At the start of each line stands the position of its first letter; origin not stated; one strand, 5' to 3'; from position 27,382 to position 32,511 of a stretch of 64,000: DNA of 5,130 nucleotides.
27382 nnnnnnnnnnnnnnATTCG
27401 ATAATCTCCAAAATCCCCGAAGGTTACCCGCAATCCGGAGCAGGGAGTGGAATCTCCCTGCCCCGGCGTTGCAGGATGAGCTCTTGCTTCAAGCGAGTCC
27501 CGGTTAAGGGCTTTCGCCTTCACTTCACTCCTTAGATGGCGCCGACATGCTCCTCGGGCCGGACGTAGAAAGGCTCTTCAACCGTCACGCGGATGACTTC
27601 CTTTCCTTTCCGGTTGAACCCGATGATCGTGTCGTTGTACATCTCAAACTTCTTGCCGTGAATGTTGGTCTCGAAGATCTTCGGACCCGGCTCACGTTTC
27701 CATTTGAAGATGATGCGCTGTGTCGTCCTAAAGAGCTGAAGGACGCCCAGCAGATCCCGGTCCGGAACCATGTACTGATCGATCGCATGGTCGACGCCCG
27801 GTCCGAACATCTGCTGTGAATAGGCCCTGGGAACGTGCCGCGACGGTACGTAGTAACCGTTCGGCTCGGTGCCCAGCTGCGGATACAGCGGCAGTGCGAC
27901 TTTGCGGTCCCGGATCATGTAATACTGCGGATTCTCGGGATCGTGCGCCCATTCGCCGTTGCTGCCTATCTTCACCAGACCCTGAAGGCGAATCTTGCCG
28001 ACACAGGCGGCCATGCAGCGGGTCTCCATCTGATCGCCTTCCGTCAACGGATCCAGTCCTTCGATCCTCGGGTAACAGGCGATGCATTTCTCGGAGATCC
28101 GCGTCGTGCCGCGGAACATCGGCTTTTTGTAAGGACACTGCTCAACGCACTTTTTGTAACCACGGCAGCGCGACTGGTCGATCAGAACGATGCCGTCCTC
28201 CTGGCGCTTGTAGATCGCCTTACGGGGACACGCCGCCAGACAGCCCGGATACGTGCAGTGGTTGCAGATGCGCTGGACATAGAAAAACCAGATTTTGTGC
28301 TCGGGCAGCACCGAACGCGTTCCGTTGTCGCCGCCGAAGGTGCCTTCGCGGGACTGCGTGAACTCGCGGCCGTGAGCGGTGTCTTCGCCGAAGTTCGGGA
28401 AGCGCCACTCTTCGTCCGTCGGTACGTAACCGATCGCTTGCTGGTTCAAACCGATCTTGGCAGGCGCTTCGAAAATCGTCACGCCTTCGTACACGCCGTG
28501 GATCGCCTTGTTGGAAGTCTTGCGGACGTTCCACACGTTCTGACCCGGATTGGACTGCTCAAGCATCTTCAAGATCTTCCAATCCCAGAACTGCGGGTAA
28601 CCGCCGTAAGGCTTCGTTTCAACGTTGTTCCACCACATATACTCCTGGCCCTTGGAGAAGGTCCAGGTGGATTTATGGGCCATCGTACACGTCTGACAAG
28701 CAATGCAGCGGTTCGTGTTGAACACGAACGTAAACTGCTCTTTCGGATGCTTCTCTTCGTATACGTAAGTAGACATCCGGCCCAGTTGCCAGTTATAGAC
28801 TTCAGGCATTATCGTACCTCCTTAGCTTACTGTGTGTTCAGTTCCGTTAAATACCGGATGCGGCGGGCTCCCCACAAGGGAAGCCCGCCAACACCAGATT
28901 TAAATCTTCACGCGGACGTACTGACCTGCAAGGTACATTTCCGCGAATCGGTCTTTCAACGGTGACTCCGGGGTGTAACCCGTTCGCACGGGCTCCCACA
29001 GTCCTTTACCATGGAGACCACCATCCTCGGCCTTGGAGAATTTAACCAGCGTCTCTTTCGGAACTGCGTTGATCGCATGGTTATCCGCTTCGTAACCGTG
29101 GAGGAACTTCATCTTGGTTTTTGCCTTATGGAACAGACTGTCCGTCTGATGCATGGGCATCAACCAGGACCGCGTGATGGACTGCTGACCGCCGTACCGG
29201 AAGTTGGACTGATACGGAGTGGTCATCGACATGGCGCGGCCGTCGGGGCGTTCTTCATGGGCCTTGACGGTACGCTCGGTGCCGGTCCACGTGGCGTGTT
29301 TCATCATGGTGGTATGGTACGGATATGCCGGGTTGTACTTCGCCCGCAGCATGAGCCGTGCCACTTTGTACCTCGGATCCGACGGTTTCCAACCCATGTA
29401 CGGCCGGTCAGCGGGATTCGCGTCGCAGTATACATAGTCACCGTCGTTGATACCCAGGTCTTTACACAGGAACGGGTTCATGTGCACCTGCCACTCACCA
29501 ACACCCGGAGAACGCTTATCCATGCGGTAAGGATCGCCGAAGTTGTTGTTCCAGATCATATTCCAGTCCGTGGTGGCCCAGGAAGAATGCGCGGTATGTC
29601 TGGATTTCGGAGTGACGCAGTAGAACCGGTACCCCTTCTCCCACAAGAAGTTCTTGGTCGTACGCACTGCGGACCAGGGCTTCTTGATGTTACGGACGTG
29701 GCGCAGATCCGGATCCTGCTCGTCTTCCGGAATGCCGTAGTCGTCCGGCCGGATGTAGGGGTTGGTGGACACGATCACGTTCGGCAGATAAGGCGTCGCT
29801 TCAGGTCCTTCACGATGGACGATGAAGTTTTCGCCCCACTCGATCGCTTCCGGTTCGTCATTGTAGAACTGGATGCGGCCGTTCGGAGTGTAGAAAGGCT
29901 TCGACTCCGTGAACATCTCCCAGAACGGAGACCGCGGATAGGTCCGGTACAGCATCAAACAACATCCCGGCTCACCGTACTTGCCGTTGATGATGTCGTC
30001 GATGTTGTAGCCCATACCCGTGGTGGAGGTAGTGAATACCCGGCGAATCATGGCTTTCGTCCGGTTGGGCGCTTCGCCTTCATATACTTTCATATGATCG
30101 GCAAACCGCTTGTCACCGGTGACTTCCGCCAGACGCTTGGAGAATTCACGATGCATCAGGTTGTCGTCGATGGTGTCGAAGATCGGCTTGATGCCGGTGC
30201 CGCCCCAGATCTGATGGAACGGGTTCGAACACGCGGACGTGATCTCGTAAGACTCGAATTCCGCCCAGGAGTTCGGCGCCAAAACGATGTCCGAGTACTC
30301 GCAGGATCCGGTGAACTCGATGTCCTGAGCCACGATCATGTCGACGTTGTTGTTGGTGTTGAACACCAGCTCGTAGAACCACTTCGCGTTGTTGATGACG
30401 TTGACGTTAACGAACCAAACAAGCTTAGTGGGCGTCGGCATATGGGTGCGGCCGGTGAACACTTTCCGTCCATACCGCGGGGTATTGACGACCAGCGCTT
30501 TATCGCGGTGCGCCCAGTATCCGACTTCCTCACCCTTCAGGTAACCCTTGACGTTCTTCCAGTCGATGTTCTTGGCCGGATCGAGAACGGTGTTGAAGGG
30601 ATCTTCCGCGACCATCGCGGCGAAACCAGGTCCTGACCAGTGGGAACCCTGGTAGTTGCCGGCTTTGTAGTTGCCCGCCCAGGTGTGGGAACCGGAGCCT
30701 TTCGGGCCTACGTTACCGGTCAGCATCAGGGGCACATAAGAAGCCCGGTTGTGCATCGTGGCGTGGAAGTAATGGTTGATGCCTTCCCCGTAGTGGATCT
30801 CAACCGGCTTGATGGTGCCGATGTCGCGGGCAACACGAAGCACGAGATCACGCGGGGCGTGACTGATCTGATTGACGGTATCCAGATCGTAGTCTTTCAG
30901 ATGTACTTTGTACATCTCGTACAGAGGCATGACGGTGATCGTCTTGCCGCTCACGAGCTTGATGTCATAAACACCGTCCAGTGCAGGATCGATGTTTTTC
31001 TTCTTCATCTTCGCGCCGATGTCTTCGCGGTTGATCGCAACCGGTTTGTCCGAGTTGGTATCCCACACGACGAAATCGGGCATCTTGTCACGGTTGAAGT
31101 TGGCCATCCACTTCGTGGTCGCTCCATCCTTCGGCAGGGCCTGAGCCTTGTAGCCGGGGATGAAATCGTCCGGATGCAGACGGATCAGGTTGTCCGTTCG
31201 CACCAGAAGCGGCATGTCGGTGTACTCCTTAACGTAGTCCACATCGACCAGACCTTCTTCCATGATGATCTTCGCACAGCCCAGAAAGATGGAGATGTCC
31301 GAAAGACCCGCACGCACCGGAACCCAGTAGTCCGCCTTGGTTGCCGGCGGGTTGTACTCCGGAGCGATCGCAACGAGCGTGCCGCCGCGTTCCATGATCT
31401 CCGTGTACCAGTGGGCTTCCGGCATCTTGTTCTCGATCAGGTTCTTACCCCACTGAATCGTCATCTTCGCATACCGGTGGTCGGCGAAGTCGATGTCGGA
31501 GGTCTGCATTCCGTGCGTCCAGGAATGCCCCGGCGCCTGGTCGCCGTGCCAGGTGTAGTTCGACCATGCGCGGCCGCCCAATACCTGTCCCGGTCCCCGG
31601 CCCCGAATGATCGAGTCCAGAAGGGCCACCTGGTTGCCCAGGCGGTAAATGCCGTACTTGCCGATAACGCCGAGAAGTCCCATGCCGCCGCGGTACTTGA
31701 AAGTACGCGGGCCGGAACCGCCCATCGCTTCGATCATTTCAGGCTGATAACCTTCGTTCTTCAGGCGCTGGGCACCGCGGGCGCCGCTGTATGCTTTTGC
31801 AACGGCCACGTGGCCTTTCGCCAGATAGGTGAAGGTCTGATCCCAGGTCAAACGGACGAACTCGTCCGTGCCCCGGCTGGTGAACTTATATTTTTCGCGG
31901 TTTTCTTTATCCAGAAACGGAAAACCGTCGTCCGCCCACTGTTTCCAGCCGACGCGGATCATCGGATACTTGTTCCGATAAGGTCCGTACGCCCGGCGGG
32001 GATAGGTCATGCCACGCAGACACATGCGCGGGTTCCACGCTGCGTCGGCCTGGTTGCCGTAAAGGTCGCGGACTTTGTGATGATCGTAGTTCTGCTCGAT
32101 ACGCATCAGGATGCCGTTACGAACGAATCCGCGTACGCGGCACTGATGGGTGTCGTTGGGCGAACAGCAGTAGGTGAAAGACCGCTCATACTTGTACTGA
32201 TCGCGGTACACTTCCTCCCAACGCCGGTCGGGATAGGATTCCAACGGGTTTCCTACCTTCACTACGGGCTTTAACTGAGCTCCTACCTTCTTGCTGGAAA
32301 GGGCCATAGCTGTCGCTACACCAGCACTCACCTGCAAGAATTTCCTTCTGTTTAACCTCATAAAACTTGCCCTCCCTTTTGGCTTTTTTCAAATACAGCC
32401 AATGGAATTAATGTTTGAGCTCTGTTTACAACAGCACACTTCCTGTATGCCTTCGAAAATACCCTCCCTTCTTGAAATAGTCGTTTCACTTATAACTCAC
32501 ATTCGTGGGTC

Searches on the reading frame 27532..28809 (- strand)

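Call 35: search_protein_families(library=pfam, proteins=[window:27532-28809:-], max_evalue=0.0001)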
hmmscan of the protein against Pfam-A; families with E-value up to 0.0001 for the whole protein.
window:27532-28809:- (425 aa): 3 families
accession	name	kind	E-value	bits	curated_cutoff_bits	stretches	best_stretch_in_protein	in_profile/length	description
PF13247.11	Fer4_11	-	4.2e-22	78.7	26.2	1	176-273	4-94/100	4Fe-4S dicluster domain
PF12838.12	Fer4_7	-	7.6e-09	36.4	27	1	182-228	2-51/52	4Fe-4S dicluster domain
PF13237.11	Fer4_10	-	6.9e-07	29.5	25.5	1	179-226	6-53/53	4Fe-4S dicluster domain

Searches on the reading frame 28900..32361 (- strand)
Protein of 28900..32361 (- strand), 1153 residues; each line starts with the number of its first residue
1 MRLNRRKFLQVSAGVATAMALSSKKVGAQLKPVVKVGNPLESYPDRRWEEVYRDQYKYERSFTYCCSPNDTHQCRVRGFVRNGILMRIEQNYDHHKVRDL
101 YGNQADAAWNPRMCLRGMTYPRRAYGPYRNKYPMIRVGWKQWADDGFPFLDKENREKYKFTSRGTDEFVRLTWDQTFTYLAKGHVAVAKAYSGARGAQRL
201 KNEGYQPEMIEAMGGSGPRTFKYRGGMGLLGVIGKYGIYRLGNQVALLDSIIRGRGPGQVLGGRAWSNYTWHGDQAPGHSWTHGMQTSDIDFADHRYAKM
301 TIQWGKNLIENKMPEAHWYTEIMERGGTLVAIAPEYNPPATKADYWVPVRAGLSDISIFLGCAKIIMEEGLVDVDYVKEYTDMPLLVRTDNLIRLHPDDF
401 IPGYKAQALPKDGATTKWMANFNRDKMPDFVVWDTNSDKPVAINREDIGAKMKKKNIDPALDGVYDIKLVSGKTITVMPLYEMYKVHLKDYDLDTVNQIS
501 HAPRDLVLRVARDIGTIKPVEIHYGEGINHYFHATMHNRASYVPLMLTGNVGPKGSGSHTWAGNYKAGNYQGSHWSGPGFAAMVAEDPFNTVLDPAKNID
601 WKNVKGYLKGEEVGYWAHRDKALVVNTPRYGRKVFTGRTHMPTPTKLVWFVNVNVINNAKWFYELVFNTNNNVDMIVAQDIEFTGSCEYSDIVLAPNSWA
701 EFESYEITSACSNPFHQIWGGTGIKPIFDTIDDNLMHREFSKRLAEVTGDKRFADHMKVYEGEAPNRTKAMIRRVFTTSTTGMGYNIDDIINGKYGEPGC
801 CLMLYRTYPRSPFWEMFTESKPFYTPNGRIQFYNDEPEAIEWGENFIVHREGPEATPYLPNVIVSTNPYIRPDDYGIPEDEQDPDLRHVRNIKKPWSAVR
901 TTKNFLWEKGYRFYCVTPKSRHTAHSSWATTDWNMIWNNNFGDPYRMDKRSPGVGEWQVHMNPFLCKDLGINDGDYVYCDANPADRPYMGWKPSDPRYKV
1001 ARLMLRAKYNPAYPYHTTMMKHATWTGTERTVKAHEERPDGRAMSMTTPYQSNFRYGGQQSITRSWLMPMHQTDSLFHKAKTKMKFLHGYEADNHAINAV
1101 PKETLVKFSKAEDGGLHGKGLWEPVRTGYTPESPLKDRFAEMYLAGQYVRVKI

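Call 35: search_protein_families(library=pfam, proteins=[window:28900-32361:-], max_evalue=0.0001)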
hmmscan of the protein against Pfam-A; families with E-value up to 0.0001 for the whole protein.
window:28900-32361:- (1153 aa): 1 family
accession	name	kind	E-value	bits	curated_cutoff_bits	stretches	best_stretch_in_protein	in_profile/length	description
PF00384.28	Molybdopterin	-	4.2e-15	56.1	24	1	261-742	67-352/353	Molybdopterin oxidoreductase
